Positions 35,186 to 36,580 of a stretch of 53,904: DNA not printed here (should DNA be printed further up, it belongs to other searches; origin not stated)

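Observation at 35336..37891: Single polypeptide fusing an HPr-kinase-like P-loop domain to two tandem GT2 domains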

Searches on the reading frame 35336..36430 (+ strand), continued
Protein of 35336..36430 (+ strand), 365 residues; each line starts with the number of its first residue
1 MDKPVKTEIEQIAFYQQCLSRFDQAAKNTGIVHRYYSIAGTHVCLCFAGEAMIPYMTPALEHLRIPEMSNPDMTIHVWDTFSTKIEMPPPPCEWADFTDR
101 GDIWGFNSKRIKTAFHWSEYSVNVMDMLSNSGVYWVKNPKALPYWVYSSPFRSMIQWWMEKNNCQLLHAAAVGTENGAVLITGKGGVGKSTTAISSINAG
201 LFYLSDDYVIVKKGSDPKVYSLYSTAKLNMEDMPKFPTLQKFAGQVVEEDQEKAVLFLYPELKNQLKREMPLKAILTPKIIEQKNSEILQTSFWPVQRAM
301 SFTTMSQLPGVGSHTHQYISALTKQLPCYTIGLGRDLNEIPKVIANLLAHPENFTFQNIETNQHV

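Call 86: search_protein_families(library=ncbifam, proteins=[L045:4343-5335:+, L045:4069-4335:+, L045:2710-4008:+, L045:5396-5899:+], max_evalue=0.001)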
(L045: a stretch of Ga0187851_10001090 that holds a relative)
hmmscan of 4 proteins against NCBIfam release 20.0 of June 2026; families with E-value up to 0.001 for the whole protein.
L045:4343-5335:+ (330 aa): 4 families
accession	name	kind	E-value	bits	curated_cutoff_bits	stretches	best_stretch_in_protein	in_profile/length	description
TIGR04355.1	HprK_rel_B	hypoth_equivalog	2.5e-08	33.5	200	1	139-194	140-195/351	HprK-related kinase B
TIGR00679.1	hpr-ser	equivalog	3.5e-07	29.7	240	1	144-195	132-184/300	HPr(Ser) kinase/phosphatase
TIGR04352.1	HprK_rel_A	equivalog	4.3e-06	26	200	1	143-195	96-148/280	HprK-related kinase A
TIGR04249.1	SCM_chp_ScmC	equivalog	5.8e-05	22.6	125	1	135-198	117-181/292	SynChlorMet cassette protein ScmC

L045:4069-4335:+ (88 aa): 5 families
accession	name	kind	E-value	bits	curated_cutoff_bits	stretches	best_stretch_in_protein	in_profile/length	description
NF033536.1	lasso_PqqD_Bac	exception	8.8e-13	48.2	80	1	6-86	7-87/88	lasso peptide biosynthesis PqqD family chaperone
NF033530.1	lasso_PqqD_Strm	exception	1.2e-08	35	70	1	9-84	2-77/78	lasso peptide biosynthesis PqqD family chaperone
TIGR03859.1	PQQ_PqqD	equivalog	2.2e-07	30.6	46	1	13-85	11-80/81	pyrroloquinoline quinone biosynthesis peptide chaperone PqqD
TIGR04248.1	SCM_PqqD_rel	equivalog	1.2e-06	28.6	100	1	16-77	12-73/84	SynChlorMet cassette protein ScmD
TIGR04302.1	geo_PqqD_fam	equivalog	2.4e-06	27.9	100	1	27-86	43-101/102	GeoRSP system PqqD family peptide chaperone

L045:2710-4008:+ (432 aa): 0 families

L045:5396-5899:+ (167 aa): 1 family
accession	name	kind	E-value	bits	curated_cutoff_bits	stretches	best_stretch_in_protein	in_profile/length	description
NF033537.1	lasso_biosyn_B2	equivalog_domain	4.6e-09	36.7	33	1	99-165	66-130/132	lasso peptide biosynthesis B2 protein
